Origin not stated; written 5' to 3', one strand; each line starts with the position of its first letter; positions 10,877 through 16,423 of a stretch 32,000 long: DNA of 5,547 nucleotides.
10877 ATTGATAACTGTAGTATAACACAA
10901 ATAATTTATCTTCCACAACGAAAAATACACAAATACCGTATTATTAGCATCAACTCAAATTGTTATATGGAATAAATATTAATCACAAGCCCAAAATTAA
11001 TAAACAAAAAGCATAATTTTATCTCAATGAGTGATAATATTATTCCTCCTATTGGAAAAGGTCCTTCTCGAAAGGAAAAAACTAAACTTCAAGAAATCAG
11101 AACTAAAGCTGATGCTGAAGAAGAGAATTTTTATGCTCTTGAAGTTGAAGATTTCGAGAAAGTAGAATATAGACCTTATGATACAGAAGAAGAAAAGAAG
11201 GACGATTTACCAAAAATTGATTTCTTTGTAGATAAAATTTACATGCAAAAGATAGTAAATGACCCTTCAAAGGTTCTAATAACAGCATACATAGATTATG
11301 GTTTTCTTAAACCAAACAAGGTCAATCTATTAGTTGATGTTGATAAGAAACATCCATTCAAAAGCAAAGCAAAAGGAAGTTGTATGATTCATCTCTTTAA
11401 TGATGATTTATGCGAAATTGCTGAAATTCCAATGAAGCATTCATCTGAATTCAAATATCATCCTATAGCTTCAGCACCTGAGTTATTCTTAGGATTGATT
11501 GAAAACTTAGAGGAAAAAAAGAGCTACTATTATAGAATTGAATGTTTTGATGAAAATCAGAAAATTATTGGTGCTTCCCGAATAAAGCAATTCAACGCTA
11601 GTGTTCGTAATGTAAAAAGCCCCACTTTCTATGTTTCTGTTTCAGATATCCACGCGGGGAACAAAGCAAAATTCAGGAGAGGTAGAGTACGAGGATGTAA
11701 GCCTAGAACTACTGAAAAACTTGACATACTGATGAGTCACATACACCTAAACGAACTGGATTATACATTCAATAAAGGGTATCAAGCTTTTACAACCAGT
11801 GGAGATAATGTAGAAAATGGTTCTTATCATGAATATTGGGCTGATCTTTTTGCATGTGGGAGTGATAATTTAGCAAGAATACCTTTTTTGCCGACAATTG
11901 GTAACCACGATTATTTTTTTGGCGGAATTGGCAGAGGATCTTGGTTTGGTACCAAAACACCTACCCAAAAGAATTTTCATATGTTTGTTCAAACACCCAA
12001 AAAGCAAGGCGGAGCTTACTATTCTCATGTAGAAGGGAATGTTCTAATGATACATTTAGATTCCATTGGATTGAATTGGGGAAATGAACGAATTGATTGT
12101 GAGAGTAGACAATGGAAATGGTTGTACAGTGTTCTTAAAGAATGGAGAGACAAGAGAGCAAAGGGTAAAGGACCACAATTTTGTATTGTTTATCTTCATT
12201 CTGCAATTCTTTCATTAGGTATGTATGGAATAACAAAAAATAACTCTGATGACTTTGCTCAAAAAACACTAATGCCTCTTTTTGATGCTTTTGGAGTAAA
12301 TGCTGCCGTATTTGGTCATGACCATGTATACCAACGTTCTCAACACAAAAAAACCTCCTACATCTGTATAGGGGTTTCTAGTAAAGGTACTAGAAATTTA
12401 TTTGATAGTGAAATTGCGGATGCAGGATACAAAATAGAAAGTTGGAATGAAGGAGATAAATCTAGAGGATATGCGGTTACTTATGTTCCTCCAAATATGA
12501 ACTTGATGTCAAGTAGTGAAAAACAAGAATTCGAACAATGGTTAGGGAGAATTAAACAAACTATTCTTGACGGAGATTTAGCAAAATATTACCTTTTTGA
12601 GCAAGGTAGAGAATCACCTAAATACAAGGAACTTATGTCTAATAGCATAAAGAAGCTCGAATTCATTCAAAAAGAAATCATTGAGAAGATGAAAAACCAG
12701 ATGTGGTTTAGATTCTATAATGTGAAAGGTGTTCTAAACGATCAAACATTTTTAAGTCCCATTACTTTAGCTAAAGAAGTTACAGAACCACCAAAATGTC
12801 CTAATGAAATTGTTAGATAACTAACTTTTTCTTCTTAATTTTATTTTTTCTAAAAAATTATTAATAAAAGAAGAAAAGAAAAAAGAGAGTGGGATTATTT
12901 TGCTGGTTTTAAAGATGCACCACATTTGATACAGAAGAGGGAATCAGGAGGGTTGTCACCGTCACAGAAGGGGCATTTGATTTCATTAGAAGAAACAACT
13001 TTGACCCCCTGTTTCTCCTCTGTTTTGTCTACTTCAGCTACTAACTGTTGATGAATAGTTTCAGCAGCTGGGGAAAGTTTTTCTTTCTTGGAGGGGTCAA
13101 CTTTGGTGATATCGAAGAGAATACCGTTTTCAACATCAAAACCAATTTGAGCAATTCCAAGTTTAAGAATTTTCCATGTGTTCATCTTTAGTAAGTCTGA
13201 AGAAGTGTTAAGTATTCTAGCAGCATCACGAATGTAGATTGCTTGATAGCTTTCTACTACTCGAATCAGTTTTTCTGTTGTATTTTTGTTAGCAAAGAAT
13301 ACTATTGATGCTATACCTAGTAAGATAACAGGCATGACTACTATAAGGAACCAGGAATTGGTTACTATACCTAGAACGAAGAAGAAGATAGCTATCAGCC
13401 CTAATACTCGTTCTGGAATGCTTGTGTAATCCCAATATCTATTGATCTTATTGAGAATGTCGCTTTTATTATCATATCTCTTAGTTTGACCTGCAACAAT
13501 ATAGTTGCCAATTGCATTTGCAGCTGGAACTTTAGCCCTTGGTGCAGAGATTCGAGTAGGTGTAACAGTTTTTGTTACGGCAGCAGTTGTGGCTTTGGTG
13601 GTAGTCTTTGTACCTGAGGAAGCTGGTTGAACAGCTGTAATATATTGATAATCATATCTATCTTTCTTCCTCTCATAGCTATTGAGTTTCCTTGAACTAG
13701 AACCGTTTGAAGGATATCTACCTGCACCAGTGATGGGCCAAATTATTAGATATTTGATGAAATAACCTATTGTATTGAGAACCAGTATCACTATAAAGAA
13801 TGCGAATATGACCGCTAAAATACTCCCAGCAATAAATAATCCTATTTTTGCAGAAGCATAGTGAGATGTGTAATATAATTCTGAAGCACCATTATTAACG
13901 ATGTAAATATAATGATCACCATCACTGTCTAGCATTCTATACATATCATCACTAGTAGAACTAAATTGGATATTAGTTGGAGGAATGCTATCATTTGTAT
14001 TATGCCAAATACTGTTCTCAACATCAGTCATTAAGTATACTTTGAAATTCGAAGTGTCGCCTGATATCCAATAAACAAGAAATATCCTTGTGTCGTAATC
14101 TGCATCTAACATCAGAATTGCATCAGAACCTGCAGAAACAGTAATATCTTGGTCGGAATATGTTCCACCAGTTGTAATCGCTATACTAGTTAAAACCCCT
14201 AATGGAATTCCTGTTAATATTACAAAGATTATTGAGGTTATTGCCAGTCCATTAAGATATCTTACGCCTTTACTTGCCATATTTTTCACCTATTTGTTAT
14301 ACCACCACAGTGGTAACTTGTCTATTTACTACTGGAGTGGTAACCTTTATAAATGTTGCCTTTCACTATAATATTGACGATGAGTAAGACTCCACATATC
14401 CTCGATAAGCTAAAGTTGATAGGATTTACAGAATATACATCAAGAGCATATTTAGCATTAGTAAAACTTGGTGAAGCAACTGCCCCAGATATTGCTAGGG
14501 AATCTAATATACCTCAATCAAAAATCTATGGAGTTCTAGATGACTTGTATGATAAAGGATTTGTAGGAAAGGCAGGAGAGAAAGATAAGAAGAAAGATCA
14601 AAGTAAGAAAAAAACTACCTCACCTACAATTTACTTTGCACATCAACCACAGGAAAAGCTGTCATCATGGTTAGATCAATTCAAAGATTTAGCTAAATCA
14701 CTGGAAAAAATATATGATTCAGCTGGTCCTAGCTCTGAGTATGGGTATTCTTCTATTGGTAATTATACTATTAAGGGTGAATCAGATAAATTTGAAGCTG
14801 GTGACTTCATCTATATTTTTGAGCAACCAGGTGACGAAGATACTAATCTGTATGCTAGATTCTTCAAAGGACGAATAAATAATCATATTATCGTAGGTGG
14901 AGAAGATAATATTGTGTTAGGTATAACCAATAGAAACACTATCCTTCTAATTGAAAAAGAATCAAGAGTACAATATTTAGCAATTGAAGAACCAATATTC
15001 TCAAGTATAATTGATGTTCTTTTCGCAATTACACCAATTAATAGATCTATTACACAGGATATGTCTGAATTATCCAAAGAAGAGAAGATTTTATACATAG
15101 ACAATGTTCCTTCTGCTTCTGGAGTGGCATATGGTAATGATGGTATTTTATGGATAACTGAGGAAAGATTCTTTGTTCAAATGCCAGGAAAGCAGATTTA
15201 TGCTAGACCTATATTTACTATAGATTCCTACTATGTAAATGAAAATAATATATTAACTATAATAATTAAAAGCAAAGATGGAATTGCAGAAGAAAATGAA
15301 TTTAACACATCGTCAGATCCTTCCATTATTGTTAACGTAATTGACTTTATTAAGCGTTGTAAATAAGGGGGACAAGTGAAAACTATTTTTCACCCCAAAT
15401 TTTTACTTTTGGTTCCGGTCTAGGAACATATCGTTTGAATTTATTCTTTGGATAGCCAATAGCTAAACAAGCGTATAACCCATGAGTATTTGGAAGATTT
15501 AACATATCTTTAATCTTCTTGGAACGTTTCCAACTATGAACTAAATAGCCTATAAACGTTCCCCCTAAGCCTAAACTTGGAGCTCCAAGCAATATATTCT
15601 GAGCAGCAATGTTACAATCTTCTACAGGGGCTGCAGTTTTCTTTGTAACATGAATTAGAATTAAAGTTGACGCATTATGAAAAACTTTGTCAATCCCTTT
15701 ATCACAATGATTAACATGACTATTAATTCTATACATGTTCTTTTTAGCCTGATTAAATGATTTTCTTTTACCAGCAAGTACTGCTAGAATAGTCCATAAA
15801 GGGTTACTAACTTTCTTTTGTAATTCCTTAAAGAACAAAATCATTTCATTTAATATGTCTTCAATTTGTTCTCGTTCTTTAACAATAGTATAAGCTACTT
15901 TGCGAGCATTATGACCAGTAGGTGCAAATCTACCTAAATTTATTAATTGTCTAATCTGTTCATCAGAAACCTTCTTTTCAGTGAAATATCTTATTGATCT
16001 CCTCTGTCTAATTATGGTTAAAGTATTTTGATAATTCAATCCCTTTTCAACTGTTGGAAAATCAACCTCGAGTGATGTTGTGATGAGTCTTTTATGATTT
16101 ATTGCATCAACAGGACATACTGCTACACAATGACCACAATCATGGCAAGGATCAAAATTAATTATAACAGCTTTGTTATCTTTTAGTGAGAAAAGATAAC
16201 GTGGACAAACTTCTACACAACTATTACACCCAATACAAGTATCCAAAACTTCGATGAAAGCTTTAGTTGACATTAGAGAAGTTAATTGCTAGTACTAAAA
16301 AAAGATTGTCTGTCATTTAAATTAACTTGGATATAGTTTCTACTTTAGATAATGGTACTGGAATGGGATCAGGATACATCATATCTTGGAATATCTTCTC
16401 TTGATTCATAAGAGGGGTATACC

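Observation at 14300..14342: Tandem TACYAC-N4-GTGGTA palindromes: a likely new TrmB-family operator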

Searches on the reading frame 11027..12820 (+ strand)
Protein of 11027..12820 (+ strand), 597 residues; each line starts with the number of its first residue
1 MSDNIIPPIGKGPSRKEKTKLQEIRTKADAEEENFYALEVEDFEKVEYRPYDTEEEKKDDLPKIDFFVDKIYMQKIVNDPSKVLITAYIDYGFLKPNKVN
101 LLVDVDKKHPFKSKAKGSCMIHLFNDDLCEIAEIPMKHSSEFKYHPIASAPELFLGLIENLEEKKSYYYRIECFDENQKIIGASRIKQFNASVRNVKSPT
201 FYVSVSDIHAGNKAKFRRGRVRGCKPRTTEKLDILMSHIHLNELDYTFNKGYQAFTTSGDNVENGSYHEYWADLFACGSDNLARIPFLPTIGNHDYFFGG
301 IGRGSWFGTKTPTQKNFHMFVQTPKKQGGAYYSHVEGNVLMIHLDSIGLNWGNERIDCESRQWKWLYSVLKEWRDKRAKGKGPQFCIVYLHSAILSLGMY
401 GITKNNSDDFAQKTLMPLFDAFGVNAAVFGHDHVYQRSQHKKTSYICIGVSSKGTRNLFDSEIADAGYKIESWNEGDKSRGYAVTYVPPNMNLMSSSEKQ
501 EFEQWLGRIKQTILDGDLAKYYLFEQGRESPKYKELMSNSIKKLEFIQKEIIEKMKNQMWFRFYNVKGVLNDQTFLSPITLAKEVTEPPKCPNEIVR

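Call 6: search_protein_families(library=pfam, proteins=[window:11027-12820:+])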
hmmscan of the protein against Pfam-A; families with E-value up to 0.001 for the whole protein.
window:11027-12820:+ (597 aa): 1 family
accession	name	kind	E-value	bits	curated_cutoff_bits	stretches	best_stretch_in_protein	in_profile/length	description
PF00149.33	Metallophos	-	2.6e-13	51.3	21.5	1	205-435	6-191/191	Calcineurin-like phosphoesterase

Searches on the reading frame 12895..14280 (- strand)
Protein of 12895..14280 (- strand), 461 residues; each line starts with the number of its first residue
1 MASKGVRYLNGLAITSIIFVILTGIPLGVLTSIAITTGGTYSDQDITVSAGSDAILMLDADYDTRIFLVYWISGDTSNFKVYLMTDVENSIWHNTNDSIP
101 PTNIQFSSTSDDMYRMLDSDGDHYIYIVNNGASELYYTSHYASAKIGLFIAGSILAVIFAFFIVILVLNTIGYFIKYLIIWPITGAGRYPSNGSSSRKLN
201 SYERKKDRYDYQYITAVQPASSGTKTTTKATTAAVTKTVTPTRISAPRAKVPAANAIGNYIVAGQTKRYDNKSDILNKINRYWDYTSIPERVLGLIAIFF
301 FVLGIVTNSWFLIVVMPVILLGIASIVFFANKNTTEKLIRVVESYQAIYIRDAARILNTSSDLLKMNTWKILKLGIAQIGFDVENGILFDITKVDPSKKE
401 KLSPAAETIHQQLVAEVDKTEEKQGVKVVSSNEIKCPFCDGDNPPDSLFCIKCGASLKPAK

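Call 6: search_protein_families(library=pfam, proteins=[window:12895-14280:-])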
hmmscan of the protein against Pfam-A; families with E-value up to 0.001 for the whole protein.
window:12895-14280:- (461 aa): 1 family
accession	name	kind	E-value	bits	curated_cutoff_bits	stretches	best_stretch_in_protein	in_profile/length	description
PF12773.13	DZR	-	0.00066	20.2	27.3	1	436-458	1-23/45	Double zinc ribbon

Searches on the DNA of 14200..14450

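Call 69: search_rna_families(source=window, start=14200, end=14450, threshold=evalue, max_evalue=1)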
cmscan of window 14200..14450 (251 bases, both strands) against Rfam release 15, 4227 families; matches with E-value up to 1: 0.
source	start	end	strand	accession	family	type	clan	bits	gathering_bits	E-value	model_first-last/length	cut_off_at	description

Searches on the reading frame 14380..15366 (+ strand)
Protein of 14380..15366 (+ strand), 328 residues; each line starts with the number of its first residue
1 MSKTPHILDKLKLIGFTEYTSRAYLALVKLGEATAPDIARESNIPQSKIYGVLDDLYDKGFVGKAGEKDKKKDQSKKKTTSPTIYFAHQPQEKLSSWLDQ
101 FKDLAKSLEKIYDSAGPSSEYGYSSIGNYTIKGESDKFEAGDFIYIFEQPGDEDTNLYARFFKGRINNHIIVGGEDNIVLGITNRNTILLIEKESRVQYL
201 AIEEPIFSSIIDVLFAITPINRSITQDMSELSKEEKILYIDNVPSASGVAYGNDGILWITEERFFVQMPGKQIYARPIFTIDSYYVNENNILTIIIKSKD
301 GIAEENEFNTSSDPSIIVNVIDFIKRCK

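Call 6: search_protein_families(library=pfam, proteins=[window:14380-15366:+])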
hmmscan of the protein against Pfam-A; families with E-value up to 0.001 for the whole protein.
window:14380-15366:+ (328 aa): 1 family
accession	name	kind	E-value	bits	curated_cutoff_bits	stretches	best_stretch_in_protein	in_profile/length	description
PF01978.25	TrmB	-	4.9e-18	65.2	25.6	1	11-90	1-67/68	Sugar-specific transcriptional regulator TrmB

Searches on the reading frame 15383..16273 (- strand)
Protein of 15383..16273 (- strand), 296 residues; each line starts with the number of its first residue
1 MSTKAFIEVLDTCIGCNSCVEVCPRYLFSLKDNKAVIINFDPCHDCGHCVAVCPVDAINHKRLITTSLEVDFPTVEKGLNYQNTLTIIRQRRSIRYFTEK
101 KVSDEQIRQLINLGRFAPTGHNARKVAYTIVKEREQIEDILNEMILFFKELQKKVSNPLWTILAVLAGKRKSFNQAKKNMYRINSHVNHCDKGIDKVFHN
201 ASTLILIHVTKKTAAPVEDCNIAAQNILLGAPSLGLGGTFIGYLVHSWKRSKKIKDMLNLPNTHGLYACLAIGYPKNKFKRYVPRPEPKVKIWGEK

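Call 6: search_protein_families(library=pfam, proteins=[window:15383-16273:-])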
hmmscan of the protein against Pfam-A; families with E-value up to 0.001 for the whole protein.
window:15383-16273:- (296 aa): 15 families
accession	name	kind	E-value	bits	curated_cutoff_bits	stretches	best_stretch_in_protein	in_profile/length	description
PF00881.29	Nitroreductase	-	1.1e-25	91.2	23.5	1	88-274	1-167/167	Nitroreductase family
PF13237.11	Fer4_10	-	4.7e-11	42.9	25.5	1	9-54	5-53/53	4Fe-4S dicluster domain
PF12838.12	Fer4_7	-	1.3e-10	42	27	1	12-57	1-52/52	4Fe-4S dicluster domain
PF00037.32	Fer4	-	1.6e-10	40.8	21.1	2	36-58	1-23/24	4Fe-4S binding domain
PF13187.11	Fer4_9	-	7.1e-10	39.2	27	1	13-58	2-52/52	4Fe-4S dicluster domain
PF12837.12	Fer4_6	-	1.3e-08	34.8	25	2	11-26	7-22/24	4Fe-4S binding domain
PF13484.11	Fer4_16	-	1.4e-08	35.9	30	1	43-68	2-28/66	4Fe-4S double cluster binding domain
PF12797.12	Fer4_2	-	2.6e-08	33.7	24.5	1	9-24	6-21/22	4Fe-4S binding domain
PF14697.11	Fer4_21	-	8e-08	32.7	35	1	11-59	6-58/59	4Fe-4S dicluster domain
PF14512.11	TM1586_NiRdase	-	5.2e-07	29.9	27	0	191-280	54-138/215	Putative TM nitroreductase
PF12800.12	Fer4_4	-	9.4e-06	26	24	0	11-25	2-16/17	4Fe-4S binding domain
PF25160.1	LdpA_Fe-S-bd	-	1.5e-05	25.2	27.6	1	41-61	26-46/49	LdpA Fe-S cluster-binding domain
PF13183.11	Fer4_8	-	8.3e-05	23.5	27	0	8-25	49-66/68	4Fe-4S dicluster domain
PF12798.12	Fer4_3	-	0.00031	21.8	27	0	13-24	1-12/15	4Fe-4S binding domain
PF13534.11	Fer4_17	-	0.00078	20.4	22.2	0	13-31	2-20/61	4Fe-4S dicluster domain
